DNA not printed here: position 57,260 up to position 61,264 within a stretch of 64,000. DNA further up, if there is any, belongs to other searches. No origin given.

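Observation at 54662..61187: Orphan ~1,190-aa helicase-nuclease with a large unassigned N-terminal region, divergent from a lone terminase and separated from its promoter by ISL3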

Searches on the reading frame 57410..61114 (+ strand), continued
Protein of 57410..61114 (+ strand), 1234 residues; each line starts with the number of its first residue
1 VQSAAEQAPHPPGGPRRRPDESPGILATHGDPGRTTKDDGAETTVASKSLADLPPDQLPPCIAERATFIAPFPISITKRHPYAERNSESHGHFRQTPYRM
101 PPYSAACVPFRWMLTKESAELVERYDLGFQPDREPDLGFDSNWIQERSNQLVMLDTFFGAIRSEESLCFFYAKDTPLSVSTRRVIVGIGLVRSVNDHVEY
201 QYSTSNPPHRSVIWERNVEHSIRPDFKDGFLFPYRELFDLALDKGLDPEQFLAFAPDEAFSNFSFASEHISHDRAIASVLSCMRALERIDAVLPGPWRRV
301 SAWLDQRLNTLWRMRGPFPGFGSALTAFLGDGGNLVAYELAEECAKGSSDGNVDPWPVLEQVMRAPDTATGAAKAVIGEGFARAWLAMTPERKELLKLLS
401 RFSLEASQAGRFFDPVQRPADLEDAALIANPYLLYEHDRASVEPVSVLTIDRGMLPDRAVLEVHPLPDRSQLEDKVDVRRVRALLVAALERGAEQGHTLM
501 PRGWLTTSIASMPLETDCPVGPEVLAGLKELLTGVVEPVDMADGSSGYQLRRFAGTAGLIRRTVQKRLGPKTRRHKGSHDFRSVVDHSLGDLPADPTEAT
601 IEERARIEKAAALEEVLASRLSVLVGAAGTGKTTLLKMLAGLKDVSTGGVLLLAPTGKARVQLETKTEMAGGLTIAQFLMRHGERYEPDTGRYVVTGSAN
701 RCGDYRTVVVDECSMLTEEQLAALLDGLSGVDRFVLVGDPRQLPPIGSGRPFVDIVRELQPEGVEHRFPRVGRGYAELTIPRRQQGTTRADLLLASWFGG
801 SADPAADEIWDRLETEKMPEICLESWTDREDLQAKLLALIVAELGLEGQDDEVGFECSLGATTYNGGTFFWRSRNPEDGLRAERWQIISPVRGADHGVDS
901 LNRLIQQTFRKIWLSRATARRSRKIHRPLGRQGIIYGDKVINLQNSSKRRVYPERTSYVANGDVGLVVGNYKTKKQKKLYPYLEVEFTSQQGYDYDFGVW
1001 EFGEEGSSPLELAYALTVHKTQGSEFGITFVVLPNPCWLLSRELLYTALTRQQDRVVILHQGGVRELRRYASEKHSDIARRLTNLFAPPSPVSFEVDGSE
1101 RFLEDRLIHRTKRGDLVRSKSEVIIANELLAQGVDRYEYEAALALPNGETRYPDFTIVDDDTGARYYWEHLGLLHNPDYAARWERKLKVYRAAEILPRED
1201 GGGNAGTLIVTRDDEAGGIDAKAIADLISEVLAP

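Call 56: find_encoding_contigs(protein=P0028, flank=10000, max_places=1)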
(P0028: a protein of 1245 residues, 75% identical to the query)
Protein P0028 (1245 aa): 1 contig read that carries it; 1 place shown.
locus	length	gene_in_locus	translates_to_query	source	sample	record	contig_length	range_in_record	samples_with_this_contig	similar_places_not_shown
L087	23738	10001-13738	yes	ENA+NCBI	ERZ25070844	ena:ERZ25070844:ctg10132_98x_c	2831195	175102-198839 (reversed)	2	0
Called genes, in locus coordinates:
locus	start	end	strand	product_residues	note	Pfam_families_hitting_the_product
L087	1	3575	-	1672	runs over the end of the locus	PF01039:Carboxyl_trans, PF03255:ACCA, PF00289:Biotin_carb_N, PF02222:ATP-grasp, PF02786:CPSase_L_D2, PF02785:Biotin_carb_C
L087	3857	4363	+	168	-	PF00994:MoCF_biosynth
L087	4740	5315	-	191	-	-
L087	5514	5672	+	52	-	-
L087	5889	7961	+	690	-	PF00109:ketoacyl-synt, PF02801:Ketoacyl-synt_C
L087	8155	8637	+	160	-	-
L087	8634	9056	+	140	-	PF01850:PIN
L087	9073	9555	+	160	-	-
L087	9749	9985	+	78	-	-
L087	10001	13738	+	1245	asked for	PF13245:AAA_19, PF13604:AAA_30, PF01443:Viral_helicase1 (weak), PF13401:AAA_22 (weak), PF13086:AAA_11 (weak), PF13538:UvrD_C_2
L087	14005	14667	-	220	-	-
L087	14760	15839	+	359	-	PF00793:DAHP_synth_1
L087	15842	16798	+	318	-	PF03060:NMO, PF01070:FMN_dh (weak)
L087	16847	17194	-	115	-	PF01329:Pterin_4a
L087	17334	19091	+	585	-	PF01979:Amidohydro_1 (faint), PF07969:Amidohydro_3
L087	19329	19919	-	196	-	PF01794:Ferric_reduct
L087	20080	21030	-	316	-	PF00174:Oxidored_molyb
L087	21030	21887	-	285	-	PF01066:CDP-OH_P_transf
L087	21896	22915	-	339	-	PF03807:F420_oxidored (weak), PF07991:KARI_N, PF01450:KARI_C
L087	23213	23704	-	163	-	PF01842:ACT, PF22629:ACT_AHAS_ss, PF13710:ACT_5, PF10369:ALS_ss_C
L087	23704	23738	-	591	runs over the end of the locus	PF02776:TPP_enzyme_N, PF00205:TPP_enzyme_M, PF02775:TPP_enzyme_C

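Call 63: search_protein_families(library=padloc, alignment_id=A4, max_evalue=1e-10)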
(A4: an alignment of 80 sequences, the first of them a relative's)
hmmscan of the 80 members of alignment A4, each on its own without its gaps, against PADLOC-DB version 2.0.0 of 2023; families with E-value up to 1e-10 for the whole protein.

A. member 1, L001:5943-10001:+ (1353 aa): 20 families
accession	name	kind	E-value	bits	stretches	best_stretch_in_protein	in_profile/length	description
PDLC02643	DrmMI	-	1.4e-65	219.9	2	445-780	548-879/1347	DrmMI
PDLC02638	DrmMI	-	2.5e-44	149.7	1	443-781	545-883/935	DrmMI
PDLC03611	REase_MTase_IIG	-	1e-33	113.9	1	445-592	510-661/1532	Type IIG restriction enzyme-methyltransferase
PDLC03620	REase_MTase_IIG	-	1.6e-31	106.8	0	534-586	675-727/1378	Type IIG restriction enzyme-methyltransferase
PDLC03622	REase_MTase_IIG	-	8.7e-30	100.9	1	533-805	592-864/1524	Type IIG restriction enzyme-methyltransferase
PDLC03613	REase_MTase_IIG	-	4.3e-28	95.5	0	537-584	567-614/1250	Type IIG restriction enzyme-methyltransferase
PDLC02645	DrmMI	-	1.1e-27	94.6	1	445-587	542-715/772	DrmMI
PDLC03618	REase_MTase_IIG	-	1.8e-27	93.2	1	443-585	540-713/1429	Type IIG restriction enzyme-methyltransferase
PDLC02644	DrmMI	-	1.5e-25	87.3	1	443-584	56-228/988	DrmMI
PDLC02646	DrmMI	-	1.1e-22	78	1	505-586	20-99/792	DrmMI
PDLC02639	DrmMI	-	3.6e-22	76.4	1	449-649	247-446/803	DrmMI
PDLC03614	REase_MTase_IIG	-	1.2e-18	64.2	0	714-913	905-1091/1584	Type IIG restriction enzyme-methyltransferase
PDLC03629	REase_MTase_IIG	-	4.1e-18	62.6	1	411-585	341-536/1182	Type IIG restriction enzyme-methyltransferase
PDLC03348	MTase_II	-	3e-15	53.8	1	445-585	213-335/727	Type II methyltransferase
PDLC03338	MTase_II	-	6.5e-15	52.9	0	448-519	125-185/604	Type II methyltransferase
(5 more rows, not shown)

B. families by the number of members that match (of 80 scanned): 314 families (the first 25 are shown)
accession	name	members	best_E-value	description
PDLC03348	MTase_II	6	5.8e-23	Type II methyltransferase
PDLC02623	DrmD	5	3.5e-294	DrmD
PDLC02853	DpdE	5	2.7e-252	DpdE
PDLC03032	MTase_I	5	9e-102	Type I methyltransferase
PDLC02621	DrmD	5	1.7e-80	DrmD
PDLC03019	MTase_I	5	4.8e-69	Type I methyltransferase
PDLC02500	BrxHI|BrxHII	5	4.7e-65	BrxHI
PDLC02504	BrxHI|BrxHII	5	2.4e-54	BrxHII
PDLC00659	HmaA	5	5.4e-54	SNF2 helicase / DEAD-box helicase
PDLC02572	DrmA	5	6.2e-53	DrmA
PDLC02632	DrmD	5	2.4e-49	DrmD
PDLC02619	DrmD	5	2.4e-49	DrmD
PDLC02633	DrmD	5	5.2e-47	DrmD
PDLC04134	mad2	5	8.8e-46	mads_2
PDLC02843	DpdE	5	1.1e-44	DpdE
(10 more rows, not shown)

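Call 76: search_protein_families(library=padloc, proteins=[L006:6235-9987:+, L006:2306-6235:+, L007:6486-9866:+, L007:3140-6481:+, L010:6925-9975:+, L010:3363-6953:+, L018:5879-8716:+, L018:8719-9990:+, L020:5457-8603:+], max_evalue=1e-20)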
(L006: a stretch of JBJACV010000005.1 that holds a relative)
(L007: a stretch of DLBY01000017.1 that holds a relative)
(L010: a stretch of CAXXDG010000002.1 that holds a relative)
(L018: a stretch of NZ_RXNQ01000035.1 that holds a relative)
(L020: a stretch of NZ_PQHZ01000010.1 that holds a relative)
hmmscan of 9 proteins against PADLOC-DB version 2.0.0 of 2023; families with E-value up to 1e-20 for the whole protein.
L006:6235-9987:+ (1251 aa): 4 families
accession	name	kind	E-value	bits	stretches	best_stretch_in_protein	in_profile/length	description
PDLC03745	Drt1a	-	0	1267.5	1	4-1248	4-1176/1176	DRT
PDLC02171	Drt1a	-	1.1e-130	435.1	2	6-613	11-601/1232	-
PDLC03804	RTasNitrilase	-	1e-57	194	1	735-1248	8-395/397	DRT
PDLC03780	RT_UG5-nitrilase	-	3.2e-31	106.6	0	1004-1214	678-870/907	DRT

L006:2306-6235:+ (1310 aa): 5 families
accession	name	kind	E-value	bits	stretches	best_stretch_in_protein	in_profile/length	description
PDLC03610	REase_MTase_IIG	-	2e-201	669.9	2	599-1117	557-1075/1096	Type IIG restriction enzyme-methyltransferase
PDLC03631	REase_MTase_IIG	-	7.8e-67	224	1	207-1086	156-988/1086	Type IIG restriction enzyme-methyltransferase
PDLC03597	REase_MTase_IIG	-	1.8e-42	143.2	1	432-1018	913-1505/1646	Type IIG restriction enzyme-methyltransferase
PDLC03051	REase_MTase_I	-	2.2e-35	119.2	1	354-1081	845-1536/1591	Type I restriction enzyme-methyltransferase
PDLC03621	REase_MTase_IIG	-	1.6e-25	87.3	0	357-696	287-587/1024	Type IIG restriction enzyme-methyltransferase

L007:6486-9866:+ (1127 aa): 1 family
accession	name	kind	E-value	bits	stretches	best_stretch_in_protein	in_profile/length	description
PDLC03654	REase_III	-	1.5e-170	567.3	2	358-1116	375-1124/1154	Type III restriction enzyme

L007:3140-6481:+ (1114 aa): 12 families
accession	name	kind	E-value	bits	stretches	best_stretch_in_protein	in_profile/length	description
PDLC03646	MTase_III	-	1.7e-187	623.5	1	14-973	3-958/1057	Type III methyltransferase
PDLC03644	MTase_III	-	1.7e-68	229.7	1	488-871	32-406/542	Type III methyltransferase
PDLC03638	MTase_III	-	4.3e-65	218.5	1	309-898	205-724/816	Type III methyltransferase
PDLC03634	MTase_III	-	1.7e-64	216.8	1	542-851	171-451/621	Type III methyltransferase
PDLC03641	MTase_III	-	2.2e-58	196.3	1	542-849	182-451/657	Type III methyltransferase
PDLC03640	MTase_III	-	1.4e-50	170.3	1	543-861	114-448/654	Type III methyltransferase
PDLC03636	MTase_III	-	1.2e-40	137.8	1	486-864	38-413/575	Type III methyltransferase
PDLC03635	MTase_III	-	1.1e-32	111.6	1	492-825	216-547/708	Type III methyltransferase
PDLC03642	MTase_III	-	5.1e-32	109.2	1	496-629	84-226/528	Type III methyltransferase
PDLC03637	MTase_III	-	2.4e-30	103.7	0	490-630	117-274/513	Type III methyltransferase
PDLC03639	MTase_III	-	2.4e-25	86.9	0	491-623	84-225/639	Type III methyltransferase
PDLC03278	MTase_II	-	2.1e-24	84.7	1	514-835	18-331/390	Type II methyltransferase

L010:6925-9975:+ (1017 aa): 7 families
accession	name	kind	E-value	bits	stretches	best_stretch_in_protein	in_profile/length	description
PDLC03972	TmtA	-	4.1e-71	238.5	1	35-781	36-804/1302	-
PDLC03966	TmtA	-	8.4e-49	164.4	1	37-393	40-441/1655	-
PDLC03968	TmtA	-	1.4e-48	163.4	1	34-468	69-504/1486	-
PDLC03964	TmtA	-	2.4e-41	139.9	1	159-451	199-465/1538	-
PDLC03965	TmtA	-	2.5e-34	116.5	1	43-502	33-505/1370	-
PDLC03969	TmtA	-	7.7e-28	94.6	1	45-330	34-345/1563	-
PDLC03971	TmtA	-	1.5e-23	80.4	0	27-122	49-145/1782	-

L010:3363-6953:+ (1197 aa): 18 families
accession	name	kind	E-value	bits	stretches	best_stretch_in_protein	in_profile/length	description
PDLC02623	DrmD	-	3.8e-117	390.4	1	178-1075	3-901/1040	DrmD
PDLC02621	DrmD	-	5.1e-65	218.3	2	662-1011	482-817/1040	DrmD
PDLC02500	BrxHI|BrxHII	-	4.1e-58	195.7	2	661-818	440-595/933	BrxHI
PDLC02572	DrmA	-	1.4e-45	153.6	2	674-810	493-636/1043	DrmA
PDLC02504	BrxHI|BrxHII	-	5.5e-43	145.1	1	665-842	453-627/971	BrxHII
PDLC02632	DrmD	-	5.2e-41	138.9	0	271-448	126-303/662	DrmD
PDLC02619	DrmD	-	6.8e-41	138.3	1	753-842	491-580/872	DrmD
PDLC00659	HmaA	-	7.8e-40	134.6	1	665-846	474-661/1176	SNF2 helicase / DEAD-box helicase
PDLC02633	DrmD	-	9.1e-36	121.1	0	267-461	124-318/839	DrmD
PDLC02634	DrmD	-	4.7e-34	115.3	0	263-467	86-277/900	DrmD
PDLC02620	DrmD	-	1.5e-33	113.9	0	686-833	472-614/1060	DrmD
PDLC02843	DpdE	-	3.1e-31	106.1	0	262-338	152-226/1091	DpdE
PDLC02193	PLD_Helicase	-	1.1e-28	97.9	0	663-826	654-828/905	-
PDLC02840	DpdE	-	4.7e-27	92.7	0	259-337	150-227/1091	DpdE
PDLC02844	DpdE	-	3.7e-25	86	0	244-464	129-323/1074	DpdE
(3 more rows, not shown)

L018:5879-8716:+ (946 aa): 18 families
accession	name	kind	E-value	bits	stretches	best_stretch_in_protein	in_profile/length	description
PDLC03031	MTase_I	-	2.5e-251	834.5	1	5-800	2-796/834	Type I methyltransferase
PDLC03022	MTase_I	-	7.8e-156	518.7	1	7-632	2-620/857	Type I methyltransferase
PDLC03027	MTase_I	-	5.8e-123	410.1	1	109-638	70-590/810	Type I methyltransferase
PDLC03032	MTase_I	-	9e-102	339.8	1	110-677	71-637/1001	Type I methyltransferase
PDLC03038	MTase_I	-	3.9e-82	274.5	1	5-481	3-453/896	Type I methyltransferase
PDLC03039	MTase_I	-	2.2e-80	268.7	1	6-480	2-450/708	Type I methyltransferase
PDLC03028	MTase_I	-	1.7e-71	239.7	1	6-481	724-1192/1236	Type I methyltransferase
PDLC03019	MTase_I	-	4.8e-69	231.6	1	11-480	8-459/932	Type I methyltransferase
PDLC03021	MTase_I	-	3.5e-62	208.8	1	29-482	24-455/491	Type I methyltransferase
PDLC03035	MTase_I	-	9.2e-60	200.9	1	4-429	3-408/653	Type I methyltransferase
PDLC03029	MTase_I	-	5.3e-59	198.3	1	5-465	3-464/661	Type I methyltransferase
PDLC03240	MTase_II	-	1.4e-50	170.6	1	11-480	8-467/511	Type II methyltransferase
PDLC03026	MTase_I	-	2.7e-50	169.9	1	117-456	72-405/487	Type I methyltransferase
PDLC04134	mad2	-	8.8e-46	154.7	1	7-448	137-484/492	mads_2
PDLC03020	MTase_I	-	5.6e-44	148.9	1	10-395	5-392/410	Type I methyltransferase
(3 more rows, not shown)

L018:8719-9990:+ (424 aa): 42 families (the best 25 are shown)
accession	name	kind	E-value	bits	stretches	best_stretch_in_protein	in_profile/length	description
PDLC03091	Specificity_I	-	8.2e-87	289.9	1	100-422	109-441/442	Type I specificity subunit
PDLC03108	Specificity_I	-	4.4e-61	205.5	1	65-410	111-437/452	Type I specificity subunit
PDLC03098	Specificity_I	-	4.4e-48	162.8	1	54-411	93-439/443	Type I specificity subunit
PDLC03087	Specificity_I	-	9.4e-48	161.1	2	44-221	61-237/418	Type I specificity subunit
PDLC03099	Specificity_I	-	7.9e-46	155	1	12-419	5-401/405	Type I specificity subunit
PDLC03106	Specificity_I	-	6e-44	148.7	1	92-419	112-458/461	Type I specificity subunit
PDLC03054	Specificity_I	-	1.2e-40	137.2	1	7-411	4-393/401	Type I specificity subunit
PDLC03112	Specificity_I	-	1.7e-39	134.2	1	17-179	211-372/378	Type I specificity subunit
PDLC03069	Specificity_I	-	5.2e-39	132.5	1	80-399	85-378/387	Type I specificity subunit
PDLC03165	Specificity_I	-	7.5e-39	132.3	1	116-403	148-409/411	Type I specificity subunit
PDLC03178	Specificity_I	-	4.6e-37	126.4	1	61-403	81-409/411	Type I specificity subunit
PDLC04137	mad5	-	3.1e-36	123.4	1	54-401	62-391/392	mads_5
PDLC03101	Specificity_I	-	4.6e-36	123.3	1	51-411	64-407/411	Type I specificity subunit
PDLC03175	Specificity_I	-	2.4e-33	113.7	1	86-411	115-432/439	Type I specificity subunit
PDLC03086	Specificity_I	-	3.6e-33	113.2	1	207-395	2-190/458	Type I specificity subunit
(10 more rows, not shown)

L020:5457-8603:+ (1049 aa): 0 families
